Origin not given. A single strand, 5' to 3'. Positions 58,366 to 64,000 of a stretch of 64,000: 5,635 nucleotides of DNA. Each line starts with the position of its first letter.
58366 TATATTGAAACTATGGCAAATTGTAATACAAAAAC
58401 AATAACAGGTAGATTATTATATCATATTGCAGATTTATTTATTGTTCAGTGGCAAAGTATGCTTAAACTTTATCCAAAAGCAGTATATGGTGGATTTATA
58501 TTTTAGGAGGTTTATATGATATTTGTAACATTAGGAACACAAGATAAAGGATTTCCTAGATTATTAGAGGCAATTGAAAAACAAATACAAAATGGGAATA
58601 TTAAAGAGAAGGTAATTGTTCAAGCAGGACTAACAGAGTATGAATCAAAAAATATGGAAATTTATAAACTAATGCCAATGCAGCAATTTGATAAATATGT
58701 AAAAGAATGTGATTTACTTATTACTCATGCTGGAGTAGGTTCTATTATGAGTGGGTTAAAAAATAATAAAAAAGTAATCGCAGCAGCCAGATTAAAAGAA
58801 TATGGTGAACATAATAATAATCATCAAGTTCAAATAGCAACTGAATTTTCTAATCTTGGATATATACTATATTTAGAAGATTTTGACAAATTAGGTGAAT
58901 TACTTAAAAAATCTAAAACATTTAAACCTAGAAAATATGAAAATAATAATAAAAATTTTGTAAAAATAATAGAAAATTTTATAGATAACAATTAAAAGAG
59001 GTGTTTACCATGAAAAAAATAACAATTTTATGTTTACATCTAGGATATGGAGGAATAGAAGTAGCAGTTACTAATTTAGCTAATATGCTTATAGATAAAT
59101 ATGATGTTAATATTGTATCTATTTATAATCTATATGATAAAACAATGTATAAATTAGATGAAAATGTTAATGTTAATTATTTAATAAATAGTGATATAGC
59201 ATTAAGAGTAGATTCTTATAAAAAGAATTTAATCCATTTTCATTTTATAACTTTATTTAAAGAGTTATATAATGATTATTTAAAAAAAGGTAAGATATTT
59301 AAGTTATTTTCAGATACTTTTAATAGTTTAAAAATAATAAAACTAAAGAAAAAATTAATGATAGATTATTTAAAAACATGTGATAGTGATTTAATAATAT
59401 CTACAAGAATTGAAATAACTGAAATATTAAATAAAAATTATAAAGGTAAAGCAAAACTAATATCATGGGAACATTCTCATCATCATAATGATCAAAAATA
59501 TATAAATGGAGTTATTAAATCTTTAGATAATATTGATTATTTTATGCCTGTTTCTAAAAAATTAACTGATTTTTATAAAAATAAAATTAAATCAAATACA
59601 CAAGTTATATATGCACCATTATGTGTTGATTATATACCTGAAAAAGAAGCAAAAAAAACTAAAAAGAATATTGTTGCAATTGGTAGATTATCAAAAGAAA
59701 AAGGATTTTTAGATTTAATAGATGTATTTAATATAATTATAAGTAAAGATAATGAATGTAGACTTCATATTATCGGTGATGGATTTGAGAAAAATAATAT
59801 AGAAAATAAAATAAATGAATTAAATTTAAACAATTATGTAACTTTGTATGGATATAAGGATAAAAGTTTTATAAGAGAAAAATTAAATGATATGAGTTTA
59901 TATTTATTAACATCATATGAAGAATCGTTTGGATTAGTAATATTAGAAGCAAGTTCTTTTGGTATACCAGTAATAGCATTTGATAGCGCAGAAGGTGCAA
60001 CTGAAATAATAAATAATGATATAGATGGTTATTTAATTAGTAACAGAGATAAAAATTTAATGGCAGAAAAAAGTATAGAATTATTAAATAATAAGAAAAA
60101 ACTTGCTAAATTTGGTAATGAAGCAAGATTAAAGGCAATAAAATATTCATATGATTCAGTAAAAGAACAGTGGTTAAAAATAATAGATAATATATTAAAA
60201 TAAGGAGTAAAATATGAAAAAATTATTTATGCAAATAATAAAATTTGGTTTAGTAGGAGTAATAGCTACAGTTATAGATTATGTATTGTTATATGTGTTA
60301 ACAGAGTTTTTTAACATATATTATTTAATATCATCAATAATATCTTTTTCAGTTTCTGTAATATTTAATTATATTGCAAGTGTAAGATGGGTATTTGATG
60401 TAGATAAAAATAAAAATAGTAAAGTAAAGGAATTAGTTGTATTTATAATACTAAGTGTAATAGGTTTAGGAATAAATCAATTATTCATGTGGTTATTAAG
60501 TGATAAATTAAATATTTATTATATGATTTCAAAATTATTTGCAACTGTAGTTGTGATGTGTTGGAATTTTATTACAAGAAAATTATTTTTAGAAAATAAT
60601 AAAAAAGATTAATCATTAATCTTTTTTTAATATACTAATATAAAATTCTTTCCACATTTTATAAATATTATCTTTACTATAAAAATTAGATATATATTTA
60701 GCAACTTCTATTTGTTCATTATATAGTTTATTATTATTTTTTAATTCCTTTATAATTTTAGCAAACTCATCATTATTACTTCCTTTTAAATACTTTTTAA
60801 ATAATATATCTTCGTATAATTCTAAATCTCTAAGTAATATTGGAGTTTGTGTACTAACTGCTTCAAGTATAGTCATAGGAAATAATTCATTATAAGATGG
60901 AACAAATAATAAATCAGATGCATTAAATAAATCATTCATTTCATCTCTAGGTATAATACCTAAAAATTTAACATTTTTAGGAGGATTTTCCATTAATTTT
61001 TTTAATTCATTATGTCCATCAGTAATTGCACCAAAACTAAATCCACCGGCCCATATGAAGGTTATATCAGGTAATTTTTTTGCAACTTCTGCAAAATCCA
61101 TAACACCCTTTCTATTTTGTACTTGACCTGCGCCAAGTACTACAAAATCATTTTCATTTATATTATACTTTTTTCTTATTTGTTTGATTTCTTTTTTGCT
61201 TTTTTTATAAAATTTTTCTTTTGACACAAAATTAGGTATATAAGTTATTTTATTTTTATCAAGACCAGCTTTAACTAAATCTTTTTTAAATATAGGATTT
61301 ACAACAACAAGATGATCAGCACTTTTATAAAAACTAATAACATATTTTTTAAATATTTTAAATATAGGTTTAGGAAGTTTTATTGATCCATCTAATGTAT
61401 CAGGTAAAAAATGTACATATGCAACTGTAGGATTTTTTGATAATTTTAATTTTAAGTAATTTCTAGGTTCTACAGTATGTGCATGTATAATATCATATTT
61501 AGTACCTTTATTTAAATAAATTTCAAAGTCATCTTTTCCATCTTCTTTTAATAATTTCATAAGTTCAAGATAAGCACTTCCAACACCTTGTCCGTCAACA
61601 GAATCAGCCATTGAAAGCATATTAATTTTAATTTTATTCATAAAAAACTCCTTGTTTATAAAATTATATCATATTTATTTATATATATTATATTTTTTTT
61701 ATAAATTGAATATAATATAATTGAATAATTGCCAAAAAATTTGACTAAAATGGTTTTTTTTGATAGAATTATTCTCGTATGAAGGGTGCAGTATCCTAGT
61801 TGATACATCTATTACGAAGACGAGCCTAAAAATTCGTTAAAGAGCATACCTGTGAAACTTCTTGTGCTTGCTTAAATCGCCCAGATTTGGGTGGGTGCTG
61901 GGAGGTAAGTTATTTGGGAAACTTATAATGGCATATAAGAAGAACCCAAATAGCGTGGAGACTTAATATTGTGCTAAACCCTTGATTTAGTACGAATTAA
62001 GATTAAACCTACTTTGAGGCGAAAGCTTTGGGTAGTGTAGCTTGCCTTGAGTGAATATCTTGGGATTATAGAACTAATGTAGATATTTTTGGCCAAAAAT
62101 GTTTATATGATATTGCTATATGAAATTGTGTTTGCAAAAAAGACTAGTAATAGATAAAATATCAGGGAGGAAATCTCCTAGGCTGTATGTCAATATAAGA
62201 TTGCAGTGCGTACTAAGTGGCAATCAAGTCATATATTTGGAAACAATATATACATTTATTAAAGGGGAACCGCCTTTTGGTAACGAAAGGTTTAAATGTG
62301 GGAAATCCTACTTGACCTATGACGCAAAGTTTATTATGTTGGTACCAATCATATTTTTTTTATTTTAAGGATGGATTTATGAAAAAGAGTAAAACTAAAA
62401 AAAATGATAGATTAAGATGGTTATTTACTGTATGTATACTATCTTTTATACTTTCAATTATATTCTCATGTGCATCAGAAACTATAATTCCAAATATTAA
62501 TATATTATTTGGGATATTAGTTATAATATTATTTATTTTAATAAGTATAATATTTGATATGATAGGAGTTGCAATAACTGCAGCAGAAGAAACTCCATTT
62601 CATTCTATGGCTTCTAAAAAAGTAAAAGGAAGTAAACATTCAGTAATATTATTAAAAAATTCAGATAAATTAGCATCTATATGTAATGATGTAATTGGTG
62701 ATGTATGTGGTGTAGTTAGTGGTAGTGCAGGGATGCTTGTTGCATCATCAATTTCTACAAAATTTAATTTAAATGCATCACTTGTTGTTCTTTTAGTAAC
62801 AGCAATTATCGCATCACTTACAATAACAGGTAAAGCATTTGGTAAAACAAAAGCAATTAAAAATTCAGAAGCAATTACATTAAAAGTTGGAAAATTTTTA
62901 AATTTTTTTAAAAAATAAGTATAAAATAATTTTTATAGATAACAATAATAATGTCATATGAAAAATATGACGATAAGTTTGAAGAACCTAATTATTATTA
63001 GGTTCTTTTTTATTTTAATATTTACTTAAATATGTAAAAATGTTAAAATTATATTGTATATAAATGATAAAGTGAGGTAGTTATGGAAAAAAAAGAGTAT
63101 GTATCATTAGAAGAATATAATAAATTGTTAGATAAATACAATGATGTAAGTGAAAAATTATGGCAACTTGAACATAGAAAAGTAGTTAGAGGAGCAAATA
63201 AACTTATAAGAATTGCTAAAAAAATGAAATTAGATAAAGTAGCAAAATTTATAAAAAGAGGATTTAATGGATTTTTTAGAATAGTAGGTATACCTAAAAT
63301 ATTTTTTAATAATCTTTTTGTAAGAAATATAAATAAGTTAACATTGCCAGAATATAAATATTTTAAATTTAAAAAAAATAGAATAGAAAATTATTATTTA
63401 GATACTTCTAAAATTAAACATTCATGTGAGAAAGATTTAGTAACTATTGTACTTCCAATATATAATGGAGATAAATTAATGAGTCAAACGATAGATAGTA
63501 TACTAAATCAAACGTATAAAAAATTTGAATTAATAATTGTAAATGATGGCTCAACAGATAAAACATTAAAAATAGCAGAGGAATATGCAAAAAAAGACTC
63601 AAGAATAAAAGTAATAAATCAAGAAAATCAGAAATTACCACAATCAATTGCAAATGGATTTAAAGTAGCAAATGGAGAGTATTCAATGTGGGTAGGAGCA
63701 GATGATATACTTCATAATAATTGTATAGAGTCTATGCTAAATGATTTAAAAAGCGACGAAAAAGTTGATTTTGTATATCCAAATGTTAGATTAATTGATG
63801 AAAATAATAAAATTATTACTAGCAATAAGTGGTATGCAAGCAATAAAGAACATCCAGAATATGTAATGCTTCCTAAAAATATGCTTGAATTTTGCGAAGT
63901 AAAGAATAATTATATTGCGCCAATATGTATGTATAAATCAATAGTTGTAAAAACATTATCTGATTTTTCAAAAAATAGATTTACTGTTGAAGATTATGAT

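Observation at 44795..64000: Composite glycopolymer locus mixing Wzy-type, ABC-exporter-type and Gtr-type machineries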

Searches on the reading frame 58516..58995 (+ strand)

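Call 8: search_protein_families(library=pfam, proteins=[window:58516-58995:+], max_evalue=0.01)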
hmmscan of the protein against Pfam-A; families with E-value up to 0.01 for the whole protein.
window:58516-58995:+ (159 aa): 1 family
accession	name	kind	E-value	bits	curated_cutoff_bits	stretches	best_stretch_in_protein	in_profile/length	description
PF04101.22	Glyco_tran_28_C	-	6.8e-15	55.9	22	1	1-153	1-160/166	Glycosyltransferase family 28 C-terminal domain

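Call 25: search_protein_families(library=ncbifam, proteins=[window:58516-58995:+], max_evalue=1e-8)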
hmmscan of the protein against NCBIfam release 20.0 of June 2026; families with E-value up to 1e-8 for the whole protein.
window:58516-58995:+ (159 aa): 2 families
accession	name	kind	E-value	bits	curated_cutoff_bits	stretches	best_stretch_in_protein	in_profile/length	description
NF041548.1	PssE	equivalog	5.1e-43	146.5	120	1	2-156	1-146/146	PssE/Cps14G family polysaccharide biosynthesis glycosyltransferase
NF046028.1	GluronsyltaseWelK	equivalog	2.1e-27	96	400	1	2-147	169-316/319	beta-1,4-glucuronosyltransferase WelK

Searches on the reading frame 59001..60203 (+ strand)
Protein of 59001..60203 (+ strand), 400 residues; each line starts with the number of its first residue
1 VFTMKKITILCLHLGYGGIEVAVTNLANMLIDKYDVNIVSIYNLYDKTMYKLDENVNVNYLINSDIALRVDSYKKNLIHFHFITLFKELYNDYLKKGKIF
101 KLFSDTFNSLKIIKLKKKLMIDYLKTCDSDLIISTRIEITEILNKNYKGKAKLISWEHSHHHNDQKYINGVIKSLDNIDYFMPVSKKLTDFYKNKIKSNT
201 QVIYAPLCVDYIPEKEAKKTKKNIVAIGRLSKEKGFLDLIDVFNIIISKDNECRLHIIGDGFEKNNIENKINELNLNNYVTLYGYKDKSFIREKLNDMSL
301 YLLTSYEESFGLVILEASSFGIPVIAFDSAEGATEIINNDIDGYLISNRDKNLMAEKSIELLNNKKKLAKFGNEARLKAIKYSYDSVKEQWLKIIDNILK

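Call 8: search_protein_families(library=pfam, proteins=[window:59001-60203:+], max_evalue=0.01)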
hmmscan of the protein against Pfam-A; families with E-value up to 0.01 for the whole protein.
window:59001-60203:+ (400 aa): 3 families
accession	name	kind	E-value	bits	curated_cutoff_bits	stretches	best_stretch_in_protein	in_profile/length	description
PF00534.26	Glycos_transf_1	-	1.4e-36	126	26.4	1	214-376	8-170/172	Glycosyl transferases group 1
PF13692.12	Glyco_trans_1_4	-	9.4e-29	100.9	27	1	222-364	2-142/142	Glycosyl transferases group 1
PF20706.3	GT4-conflict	-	6.2e-10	39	26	1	180-338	149-321/385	Family 4 Glycosyltransferase in conflict systems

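Call 25: search_protein_families(library=ncbifam, proteins=[window:59001-60203:+], max_evalue=1e-8)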
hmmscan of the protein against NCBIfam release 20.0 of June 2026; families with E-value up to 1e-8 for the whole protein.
window:59001-60203:+ (400 aa): 22 families
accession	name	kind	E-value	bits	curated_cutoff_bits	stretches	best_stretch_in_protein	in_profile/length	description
TIGR03999.1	thiol_BshA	equivalog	1.8e-30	106.1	273.7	1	216-398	194-373/375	N-acetyl-alpha-D-glucosaminyl L-malate synthase BshA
NF047880.1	glyco_SdgA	exception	1.8e-30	106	800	1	125-395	214-487/488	serine-aspartate repeat adhesin O-glycosyltransferase SdgA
NF041876.1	EPS_EpsE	equivalog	4.8e-29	101.8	400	1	216-380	209-377/389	exopolysaccharide biosynthesis GT4 family glycosyltransferase EpsE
NF007396.0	PRK09922.1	equivalog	3.2e-28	98.6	385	1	77-385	35-344/361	lipopolysaccharide 1,6-galactosyltransferase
NF047881.1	glyco_SdgB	exception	6.4e-28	97.7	800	1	193-395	290-493/496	serine-aspartate repeat adhesin O-glycosyltransferase SdgB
TIGR03088.1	stp2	hypoth_equivalog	6.9e-24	84.6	409.05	1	178-399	137-374/374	TIGR03088 family PEP-CTERM/XrtA system glycosyltransferase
NF050063.1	ProtGlycPglJ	equivalog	8e-22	77.9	500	1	4-393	1-361/363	N-acetylgalactosamine-N,N'-diacetylbacillosaminyl-diphospho-undecaprenol 4-alpha-N-acetylgalactosaminyltransferase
NF050056.1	ProtGlycPglH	equivalog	7.4e-21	74.6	600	1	77-398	34-353/354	GalNAc-alpha-(1->4)-GalNAc-alpha-(1->3)-diNAcBac-PP-undecaprenol alpha-1,4-N-acetyl-D-galactosaminyltransferase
TIGR02918.1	TIGR02918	equivalog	5.8e-20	71.5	574.6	1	112-397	192-499/500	accessory Sec system glycosyltransferase GtfA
TIGR04157.1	glyco_rSAM_CFB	subfamily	1.5e-14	53.8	400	1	137-391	125-402/406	TIGR04157 family glycosyltransferase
NF047684.1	TeichurnBiosyTuaC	equivalog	1.7e-14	53.6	550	1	219-388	217-377/391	teichuronic acid biosynthesis protein TuaC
NF038295.1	EPS_HpsP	equivalog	7e-14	51.6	550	1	218-398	204-387/388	hormogonium polysaccharide biosynthesis glycosyltransferase HpsP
NF038255.1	exopoly_VpsD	equivalog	9.5e-13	47.7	300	1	174-326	153-311/381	VpsD family glycosyltransferase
TIGR03449.1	mycothiol_MshA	equivalog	1.4e-11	43.9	462.5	1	227-394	226-399/406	D-inositol-3-phosphate glycosyltransferase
NF049988.1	MGlcDAGSynMgs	equivalog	1.8e-11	44.1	400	1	210-396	201-385/398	alpha-monoglucosyldiacylglycerol synthase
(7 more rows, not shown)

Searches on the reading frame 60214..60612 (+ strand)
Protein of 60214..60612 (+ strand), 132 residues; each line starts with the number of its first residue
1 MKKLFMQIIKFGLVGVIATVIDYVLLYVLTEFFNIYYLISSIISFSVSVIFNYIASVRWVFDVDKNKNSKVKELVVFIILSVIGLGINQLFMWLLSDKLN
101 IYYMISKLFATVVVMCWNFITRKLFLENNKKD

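Call 8: search_protein_families(library=pfam, proteins=[window:60214-60612:+], max_evalue=0.01)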
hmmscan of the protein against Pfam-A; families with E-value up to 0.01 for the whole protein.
window:60214-60612:+ (132 aa): 1 family
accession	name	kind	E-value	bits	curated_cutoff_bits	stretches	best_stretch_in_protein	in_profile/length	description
PF04138.20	GtrA_DPMS_TM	-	1.7e-29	102.8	26.1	1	10-125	1-115/117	GtrA/DPMS, transmembrane domain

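Call 25: search_protein_families(library=ncbifam, proteins=[window:60214-60612:+], max_evalue=1e-8)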
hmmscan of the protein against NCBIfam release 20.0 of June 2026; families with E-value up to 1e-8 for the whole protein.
window:60214-60612:+ (132 aa): 0 families

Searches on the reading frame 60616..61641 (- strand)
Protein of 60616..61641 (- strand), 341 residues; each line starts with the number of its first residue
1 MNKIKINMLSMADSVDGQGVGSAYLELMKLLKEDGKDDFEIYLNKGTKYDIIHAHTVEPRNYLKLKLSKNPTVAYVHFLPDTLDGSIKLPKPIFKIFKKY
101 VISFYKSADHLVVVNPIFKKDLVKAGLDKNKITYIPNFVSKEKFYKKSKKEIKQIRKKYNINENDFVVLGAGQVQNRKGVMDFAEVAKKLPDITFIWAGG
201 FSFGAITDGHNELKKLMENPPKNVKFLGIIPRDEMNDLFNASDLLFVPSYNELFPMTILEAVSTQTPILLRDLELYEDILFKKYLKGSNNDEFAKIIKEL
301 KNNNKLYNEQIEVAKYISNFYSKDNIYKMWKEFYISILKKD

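Call 8: search_protein_families(library=pfam, proteins=[window:60616-61641:-], max_evalue=0.01)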
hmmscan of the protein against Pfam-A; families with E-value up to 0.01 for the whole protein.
window:60616-61641:- (341 aa): 6 families
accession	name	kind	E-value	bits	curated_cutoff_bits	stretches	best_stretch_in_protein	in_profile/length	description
PF00534.26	Glycos_transf_1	-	1.3e-20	74.1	26.4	1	152-315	2-170/172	Glycosyl transferases group 1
PF13439.12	Glyco_transf_4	-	4.4e-13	50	28.5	1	47-141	71-168/170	Glycosyltransferase Family 4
PF13692.12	Glyco_trans_1_4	-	1.7e-12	48.3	27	1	167-300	3-139/142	Glycosyl transferases group 1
PF20706.3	GT4-conflict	-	0.0004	19.9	26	1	163-271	195-311/385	Family 4 Glycosyltransferase in conflict systems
PF13579.12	Glyco_trans_4_4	-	0.0012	19.7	29.7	1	45-137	68-157/158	Glycosyl transferase 4-like domain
PF13524.12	Glyco_trans_1_2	-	0.0015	18.9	25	1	184-308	6-119/144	Glycosyl transferase-like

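Call 25: search_protein_families(library=ncbifam, proteins=[window:60616-61641:-], max_evalue=1e-8)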
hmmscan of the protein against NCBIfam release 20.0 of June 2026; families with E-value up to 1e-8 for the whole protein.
window:60616-61641:- (341 aa): 15 families
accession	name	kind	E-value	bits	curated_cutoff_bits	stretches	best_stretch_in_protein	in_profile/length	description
NF053513.1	Gtran_IagA_BgsA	equivalog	9.2e-51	172.8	460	1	11-331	9-325/333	LTA glycolipid anchor biosynthesis glycosyltransferase, IagA/BgsA family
NF049987.1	DaglGlyslTfaseDgs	equivalog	2.8e-46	158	500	1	18-339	16-329/332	processive diacylglycerol alpha-glucosyltransferase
NF047684.1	TeichurnBiosyTuaC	equivalog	4.2e-18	65.5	550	1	44-336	104-388/391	teichuronic acid biosynthesis protein TuaC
TIGR04047.1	MSMEG_0565_glyc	hypoth_equivalog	6.7e-17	61.6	259.85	1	105-304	136-342/373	MSMEG_0565 family glycosyltransferase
TIGR04157.1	glyco_rSAM_CFB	subfamily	1.2e-13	50.8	400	1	91-270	154-329/406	TIGR04157 family glycosyltransferase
TIGR02149.1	glgA_Coryne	subfamily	3e-13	49.7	302.4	1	50-269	85-311/391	glycogen synthase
NF007640.0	PRK10307.1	subfamily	6.4e-13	48.4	276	1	107-248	171-309/411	WcaI family glycosyltransferase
TIGR03999.1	thiol_BshA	equivalog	6.7e-13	48.3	273.7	1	105-338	142-374/375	N-acetyl-alpha-D-glucosaminyl L-malate synthase BshA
NF049988.1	MGlcDAGSynMgs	equivalog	1.2e-10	41.3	400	1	103-340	150-390/398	alpha-monoglucosyldiacylglycerol synthase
NF012028.0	PRK15484.1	subfamily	1.7e-10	40.5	618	1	110-270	141-306/380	lipopolysaccharide N-acetylglucosaminyltransferase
TIGR03449.1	mycothiol_MshA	equivalog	1.7e-10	40.4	462.5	1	106-272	163-334/406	D-inositol-3-phosphate glycosyltransferase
NF041101.1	manno_glu_gly_synth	equivalog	6.3e-10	38.4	640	0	91-180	153-239/431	mannosylglucosylglycerate synthase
NF038229.1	Glyco4_Geo_Pelo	equivalog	1.5e-09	37.4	400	1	105-334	107-333/338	GPMC system family 4 glycosyltransferase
NF038295.1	EPS_HpsP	equivalog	2.6e-09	36.6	550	1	135-337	181-387/388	hormogonium polysaccharide biosynthesis glycosyltransferase HpsP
NF046085.1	XrtY_assoc_Gly1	equivalog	3.7e-09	35.9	400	1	123-339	175-386/387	XrtY-associated glycosyltransferase XYAG1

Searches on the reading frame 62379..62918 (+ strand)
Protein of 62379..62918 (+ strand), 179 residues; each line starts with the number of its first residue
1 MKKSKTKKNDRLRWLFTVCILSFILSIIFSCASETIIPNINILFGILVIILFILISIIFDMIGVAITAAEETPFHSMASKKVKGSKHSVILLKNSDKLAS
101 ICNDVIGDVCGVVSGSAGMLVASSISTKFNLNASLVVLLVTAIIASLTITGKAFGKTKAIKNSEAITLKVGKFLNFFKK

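Call 8: search_protein_families(library=pfam, proteins=[window:62379-62918:+], max_evalue=0.01)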
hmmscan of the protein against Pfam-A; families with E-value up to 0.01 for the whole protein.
window:62379-62918:+ (179 aa): 1 family
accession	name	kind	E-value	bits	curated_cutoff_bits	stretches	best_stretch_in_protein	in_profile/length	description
PF01595.25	CNNM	-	2e-06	28.1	28.4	1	47-178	1-128/181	Cyclin M transmembrane N-terminal domain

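Call 19: find_encoding_contigs(protein=window:62379-62918:+, flank=10000, max_places=4)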
Protein window:62379-62918:+ (179 aa): 9 contigs read that carry it; 4 places shown.
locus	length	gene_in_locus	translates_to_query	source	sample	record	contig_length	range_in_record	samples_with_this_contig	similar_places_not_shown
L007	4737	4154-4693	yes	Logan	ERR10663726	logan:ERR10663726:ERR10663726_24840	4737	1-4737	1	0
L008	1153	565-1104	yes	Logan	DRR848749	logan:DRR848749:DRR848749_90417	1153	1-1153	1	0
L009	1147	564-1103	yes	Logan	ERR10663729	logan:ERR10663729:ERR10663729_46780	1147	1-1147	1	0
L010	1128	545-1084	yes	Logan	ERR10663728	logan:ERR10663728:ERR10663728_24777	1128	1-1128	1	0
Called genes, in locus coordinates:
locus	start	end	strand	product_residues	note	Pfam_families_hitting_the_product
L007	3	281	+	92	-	?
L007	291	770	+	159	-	PF04101:Glyco_tran_28_C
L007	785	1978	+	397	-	PF20706:GT4-conflict, PF00534:Glycos_transf_1, PF13692:Glyco_trans_1_4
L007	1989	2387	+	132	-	PF04138:GtrA_DPMS_TM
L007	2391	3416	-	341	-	PF13439:Glyco_transf_4, PF00534:Glycos_transf_1, PF13692:Glyco_trans_1_4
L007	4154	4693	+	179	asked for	PF01595:CNNM (weak)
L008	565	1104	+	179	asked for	PF01595:CNNM (weak)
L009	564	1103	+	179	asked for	PF01595:CNNM (weak)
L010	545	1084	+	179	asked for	PF01595:CNNM (weak)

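Call 25: search_protein_families(library=ncbifam, proteins=[window:62379-62918:+], max_evalue=1e-8)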
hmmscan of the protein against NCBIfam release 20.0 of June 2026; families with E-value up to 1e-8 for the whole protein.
window:62379-62918:+ (179 aa): 0 families

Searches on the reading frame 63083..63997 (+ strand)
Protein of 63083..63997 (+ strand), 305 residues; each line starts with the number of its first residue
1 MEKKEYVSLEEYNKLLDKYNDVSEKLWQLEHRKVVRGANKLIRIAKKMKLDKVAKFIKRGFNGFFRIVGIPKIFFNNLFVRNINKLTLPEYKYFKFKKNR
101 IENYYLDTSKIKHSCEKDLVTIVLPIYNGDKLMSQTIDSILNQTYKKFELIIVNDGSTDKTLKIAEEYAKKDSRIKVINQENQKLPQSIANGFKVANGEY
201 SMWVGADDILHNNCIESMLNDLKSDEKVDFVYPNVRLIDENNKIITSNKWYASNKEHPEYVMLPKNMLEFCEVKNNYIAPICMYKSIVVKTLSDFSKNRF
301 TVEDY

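Call 8: search_protein_families(library=pfam, proteins=[window:63083-63997:+], max_evalue=0.01)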
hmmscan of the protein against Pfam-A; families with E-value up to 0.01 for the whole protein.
window:63083-63997:+ (305 aa): 3 families
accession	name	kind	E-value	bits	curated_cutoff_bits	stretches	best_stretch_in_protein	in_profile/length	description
PF00535.33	Glycos_transf_2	-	7.9e-32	110.9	23.3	1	121-262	1-137/168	Glycosyl transferase family 2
PF13641.12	Glyco_tranf_2_3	-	4.3e-10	40.4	27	1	120-236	3-124/230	Glycosyltransferase like family 2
PF10111.15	Glyco_tranf_2_2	-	5.8e-10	39.6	27.3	1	121-249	1-138/276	Glycosyltransferase like family 2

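Call 25: search_protein_families(library=ncbifam, proteins=[window:63083-63997:+], max_evalue=1e-8)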
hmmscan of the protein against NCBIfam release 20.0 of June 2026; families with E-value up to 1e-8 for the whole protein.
window:63083-63997:+ (305 aa): 14 families
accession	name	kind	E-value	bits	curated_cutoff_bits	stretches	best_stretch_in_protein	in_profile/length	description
NF007482.0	PRK10073.1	equivalog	3.9e-26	91.9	423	1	117-238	5-125/334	glycosyltransferase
TIGR03937.1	PgaC_IcaA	equivalog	8.7e-25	87.5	422.3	1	95-237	24-165/407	poly-beta-1,6-N-acetyl-D-glucosamine synthase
NF053739.1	GlytfEpsEBac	equivalog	5.3e-23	81.4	450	1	120-243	3-128/265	glycosyltransferase EpsE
NF047683.1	TeichurnBiosyTuaG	equivalog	1.9e-21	76.8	400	1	116-245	4-133/252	teichuronic acid biosynthesis protein TuaG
NF050050.1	ProtGlycPglI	equivalog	3.4e-17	62.8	500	1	120-244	4-127/306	GalNAc(5)-diNAcBac-PP-undecaprenol beta-1,3-glucosyltransferase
TIGR03111.1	glyc2_xrt_Gpos1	hypoth_equivalog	2.2e-13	49.8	363.95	1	106-247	37-179/439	TIGR03111 family XrtG-associated glycosyltransferase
NF041394.1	GtaseAglG_Halo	equivalog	4.1e-13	49.3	440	1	120-226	3-111/304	glucosyl-dolichyl phosphate glucuronosyltransferase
NF041875.1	EPS_EpsD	equivalog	9.5e-13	48.2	370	1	120-224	1-106/325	exopolysaccharide biosynthesis glycosyltransferase EpsD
NF047588.1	GlcsyltransPgfSStrep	equivalog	7.7e-12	45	500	1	120-224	3-112/308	glycosyltransferase PgfS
TIGR04283.1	glyco_like_mftF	equivalog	4e-11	42.9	182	1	121-250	2-123/221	TIGR04283 family arsenosugar biosynthesis glycosyltransferase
NF007453.0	PRK10018.1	equivalog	9.5e-10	38.6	382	1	116-236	4-125/280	colanic acid biosynthesis glycosyltransferase WcaA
TIGR04017.1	WcaA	equivalog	3.6e-09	36.6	495.75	1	116-238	3-126/279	colanic acid biosynthesis glycosyltransferase WcaA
NF038299.1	EPS_HpsN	equivalog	5.9e-09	35.3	425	1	119-232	2-116/317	hormogonium polysaccharide biosynthesis glycosyltransferase HpsN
TIGR03469.1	HpnB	hypoth_equivalog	8e-09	35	379.25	0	118-232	44-169/386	hopene-associated glycosyltransferase HpnB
